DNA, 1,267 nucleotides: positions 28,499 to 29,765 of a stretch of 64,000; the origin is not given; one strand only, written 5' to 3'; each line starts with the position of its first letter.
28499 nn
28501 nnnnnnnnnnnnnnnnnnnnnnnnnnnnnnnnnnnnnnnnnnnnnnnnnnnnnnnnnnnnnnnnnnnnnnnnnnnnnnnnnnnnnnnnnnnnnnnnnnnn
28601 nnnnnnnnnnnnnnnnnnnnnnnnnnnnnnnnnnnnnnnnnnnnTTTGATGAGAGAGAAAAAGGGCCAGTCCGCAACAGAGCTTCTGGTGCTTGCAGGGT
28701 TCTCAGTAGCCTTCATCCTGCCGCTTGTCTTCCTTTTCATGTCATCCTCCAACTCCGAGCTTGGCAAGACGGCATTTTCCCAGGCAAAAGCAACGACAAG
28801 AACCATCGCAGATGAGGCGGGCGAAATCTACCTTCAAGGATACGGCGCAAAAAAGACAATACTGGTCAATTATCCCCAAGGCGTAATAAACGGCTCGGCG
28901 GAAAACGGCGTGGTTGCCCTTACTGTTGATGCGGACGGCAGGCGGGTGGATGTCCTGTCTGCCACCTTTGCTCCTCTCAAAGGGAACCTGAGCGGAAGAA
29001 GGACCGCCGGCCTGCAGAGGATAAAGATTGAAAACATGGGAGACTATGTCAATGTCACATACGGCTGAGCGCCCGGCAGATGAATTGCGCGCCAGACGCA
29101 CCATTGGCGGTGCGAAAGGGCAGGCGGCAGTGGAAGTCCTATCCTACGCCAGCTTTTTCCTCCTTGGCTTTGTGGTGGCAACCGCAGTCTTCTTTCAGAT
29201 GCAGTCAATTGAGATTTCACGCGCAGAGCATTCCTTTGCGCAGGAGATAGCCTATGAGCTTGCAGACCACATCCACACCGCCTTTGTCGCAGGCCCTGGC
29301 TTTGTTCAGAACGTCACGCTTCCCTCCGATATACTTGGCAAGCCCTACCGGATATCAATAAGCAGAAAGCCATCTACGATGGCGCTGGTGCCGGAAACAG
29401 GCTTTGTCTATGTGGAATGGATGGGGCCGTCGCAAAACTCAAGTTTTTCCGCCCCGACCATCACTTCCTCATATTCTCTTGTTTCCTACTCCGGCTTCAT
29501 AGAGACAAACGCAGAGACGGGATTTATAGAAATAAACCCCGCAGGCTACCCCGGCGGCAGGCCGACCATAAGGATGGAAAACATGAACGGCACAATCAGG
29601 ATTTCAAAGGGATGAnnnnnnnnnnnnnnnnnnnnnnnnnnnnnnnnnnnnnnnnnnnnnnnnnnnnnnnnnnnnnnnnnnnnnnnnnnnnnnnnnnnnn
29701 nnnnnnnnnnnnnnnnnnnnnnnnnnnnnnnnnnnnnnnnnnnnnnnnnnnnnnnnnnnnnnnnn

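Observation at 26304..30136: Five translationally coupled prepilin-like genes with unrecognisable mature domains: candidate uncharacterised archaeal pilus/pseudopilus module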

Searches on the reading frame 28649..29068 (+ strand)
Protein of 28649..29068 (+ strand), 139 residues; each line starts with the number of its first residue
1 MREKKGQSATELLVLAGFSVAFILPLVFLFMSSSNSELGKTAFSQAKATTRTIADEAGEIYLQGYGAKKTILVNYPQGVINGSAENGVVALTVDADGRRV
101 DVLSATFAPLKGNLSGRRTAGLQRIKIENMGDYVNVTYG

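Call 3: search_protein_families(library=pfam, proteins=[window:28649-29068:+], max_evalue=1)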
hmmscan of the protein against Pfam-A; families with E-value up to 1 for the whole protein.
window:28649-29068:+ (139 aa): 1 family
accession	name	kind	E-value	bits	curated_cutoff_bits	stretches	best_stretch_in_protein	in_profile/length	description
PF04612.17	T2SSM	-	0.032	14.9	27.8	1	13-119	20-131/160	Type II secretion system (T2SS), protein M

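Call 4: search_protein_families(library=ncbifam, proteins=[window:28649-29068:+], max_evalue=1)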
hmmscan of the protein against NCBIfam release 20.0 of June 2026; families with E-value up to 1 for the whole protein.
window:28649-29068:+ (139 aa): 1 family
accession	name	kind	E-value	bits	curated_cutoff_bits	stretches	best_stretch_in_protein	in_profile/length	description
TIGR00669.1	asnA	equivalog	0.063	12.5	292.8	1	8-68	145-204/330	aspartate--ammonia ligase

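Call 71: search_solved_structures(query=A5, max_evalue=10)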
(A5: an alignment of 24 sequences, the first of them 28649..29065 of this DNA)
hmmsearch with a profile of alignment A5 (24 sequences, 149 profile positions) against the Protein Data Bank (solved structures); distinct sequences matched with E-value up to 10: 16.
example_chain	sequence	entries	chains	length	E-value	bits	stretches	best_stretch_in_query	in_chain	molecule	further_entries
6fuf_A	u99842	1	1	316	0.19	15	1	12-51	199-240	Rhodopsin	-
9nyx_B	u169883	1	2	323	0.19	15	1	12-51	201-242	Rhodopsin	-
6fk6_A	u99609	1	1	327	0.2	15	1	12-51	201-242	Rhodopsin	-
6fkb_A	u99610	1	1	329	0.2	15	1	12-51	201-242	Rhodopsin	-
1f88_A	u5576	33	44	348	0.21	14.9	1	12-51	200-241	RHODOPSIN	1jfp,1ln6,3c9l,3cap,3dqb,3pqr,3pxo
1gzm_A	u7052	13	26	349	0.21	14.8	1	12-51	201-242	RHODOPSIN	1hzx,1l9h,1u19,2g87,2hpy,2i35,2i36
6qno_R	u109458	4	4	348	0.22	14.8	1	12-51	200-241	Rhodopsin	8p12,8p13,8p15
3c9m_A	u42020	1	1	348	0.22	14.8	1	12-51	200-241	Rhodopsin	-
2j4y_A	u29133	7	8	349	0.22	14.8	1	12-51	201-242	RHODOPSIN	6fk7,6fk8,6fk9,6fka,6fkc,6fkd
2x72_A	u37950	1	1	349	0.22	14.8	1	12-51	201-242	RHODOPSIN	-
4a4m_A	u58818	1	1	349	0.22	14.8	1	12-51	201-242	RHODOPSIN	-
4bey_A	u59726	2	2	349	0.22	14.8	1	12-51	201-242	Rhodopsin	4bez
5dys_A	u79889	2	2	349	0.22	14.8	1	12-51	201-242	Rhodopsin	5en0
6cmo_R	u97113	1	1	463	0.62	13.3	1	9-51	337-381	chimera protein of Soluble cytochrome b562 and Rhodopsin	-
4zwj_A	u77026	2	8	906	0.64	13.3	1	10-51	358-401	Chimera protein of human Rhodopsin, mouse S-arrestin, and T4 Endolysin | Endolysin,Rhodopsin,S-arrestin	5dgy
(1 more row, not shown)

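Call 82: search_protein_families(library=pfam, alignment_id=A5, max_evalue=0.05)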
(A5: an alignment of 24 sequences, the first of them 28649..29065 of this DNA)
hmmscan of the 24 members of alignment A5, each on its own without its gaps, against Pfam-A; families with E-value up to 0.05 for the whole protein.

A. member 1, window:28649-29065:+ (139 aa): 1 family
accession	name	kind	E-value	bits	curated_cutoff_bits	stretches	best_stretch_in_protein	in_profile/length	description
PF04612.17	T2SSM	-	0.032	14.9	27.8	1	13-119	20-131/160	Type II secretion system (T2SS), protein M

B. families by the number of members that match (of 24 scanned): 3 families
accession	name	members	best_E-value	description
PF03601.19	Cons_hypoth698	1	0.0017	Conserved hypothetical protein 698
PF04612.17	T2SSM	1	0.032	Type II secretion system (T2SS), protein M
PF20303.3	YLATT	1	0.039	YEATS-Like-Associating Three TM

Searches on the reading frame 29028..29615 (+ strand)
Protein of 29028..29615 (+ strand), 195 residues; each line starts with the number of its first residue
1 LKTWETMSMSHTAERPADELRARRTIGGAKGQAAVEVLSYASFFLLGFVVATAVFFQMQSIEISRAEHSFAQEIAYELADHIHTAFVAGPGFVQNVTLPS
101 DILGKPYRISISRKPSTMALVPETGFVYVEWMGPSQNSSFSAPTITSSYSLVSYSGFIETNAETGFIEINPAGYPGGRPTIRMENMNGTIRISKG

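Call 3: search_protein_families(library=pfam, proteins=[window:29028-29615:+], max_evalue=1)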
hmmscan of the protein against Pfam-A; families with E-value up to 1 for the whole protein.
window:29028-29615:+ (195 aa): 2 families
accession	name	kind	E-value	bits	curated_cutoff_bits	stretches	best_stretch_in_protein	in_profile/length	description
PF23928.1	DUF7266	-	0.049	13.8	27.6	1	68-121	44-98/145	Family of unknown function (DUF7266)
PF22258.1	DUF6949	-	0.091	13.4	28.7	1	41-98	4-61/99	Family of unknown function (DUF6949)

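Call 4: search_protein_families(library=ncbifam, proteins=[window:29028-29615:+], max_evalue=1)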
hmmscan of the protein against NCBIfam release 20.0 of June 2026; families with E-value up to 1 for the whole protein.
window:29028-29615:+ (195 aa): 0 families

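Call 58: search_protein_families(library=pfam, alignment_id=A6, max_evalue=0.05)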
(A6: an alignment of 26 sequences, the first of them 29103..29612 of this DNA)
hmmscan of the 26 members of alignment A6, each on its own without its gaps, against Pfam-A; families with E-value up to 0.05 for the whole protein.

A. member 1, window:29103-29612:+ (170 aa): 1 family
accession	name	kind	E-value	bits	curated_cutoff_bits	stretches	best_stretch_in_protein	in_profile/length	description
PF23928.1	DUF7266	-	0.038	14.1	27.6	1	43-96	44-98/145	Family of unknown function (DUF7266)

B. families by the number of members that match (of 26 scanned): 7 families
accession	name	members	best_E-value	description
PF23928.1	DUF7266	4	0.00018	Family of unknown function (DUF7266)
PF02687.27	FtsX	1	0.0026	FtsX-like permease C-terminal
PF21602.3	GldM_3rd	1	0.016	GldM third domain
PF12615.13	TraD_N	1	0.031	F sex factor protein N terminal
PF20051.4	DUF6453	1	0.032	Family of unknown function (DUF6453)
PF04415.17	DUF515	1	0.04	Protein of unknown function (DUF515)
PF04995.19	CcmD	1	0.044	Heme exporter protein D (CcmD)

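Call 72: search_solved_structures(query=A6, max_evalue=10)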
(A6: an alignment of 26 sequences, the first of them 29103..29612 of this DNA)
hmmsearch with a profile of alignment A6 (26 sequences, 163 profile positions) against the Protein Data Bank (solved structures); distinct sequences matched with E-value up to 10: 6.
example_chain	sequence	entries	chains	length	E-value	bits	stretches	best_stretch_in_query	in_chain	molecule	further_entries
7p64_J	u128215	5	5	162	0.31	14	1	11-43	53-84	NADH-quinone oxidoreductase subunit J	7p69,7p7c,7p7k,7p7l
7p61_J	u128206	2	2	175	0.36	13.8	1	11-43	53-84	NADH-quinone oxidoreductase subunit J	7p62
3rko_J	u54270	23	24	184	0.39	13.7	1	11-43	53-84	NADH-QUINONE OXIDOREDUCTASE SUBUNIT J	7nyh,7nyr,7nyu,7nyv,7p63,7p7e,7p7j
1atg_A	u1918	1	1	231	0.7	12.8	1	48-96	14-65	PERIPLASMIC MOLYBDATE-BINDING PROTEIN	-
9h9e_B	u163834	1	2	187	1.5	11.7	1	18-47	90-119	Novel acetylcholine receptor chaperone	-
5tuu_B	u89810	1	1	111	1.7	11.6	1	48-91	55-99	Transcription factor E2F4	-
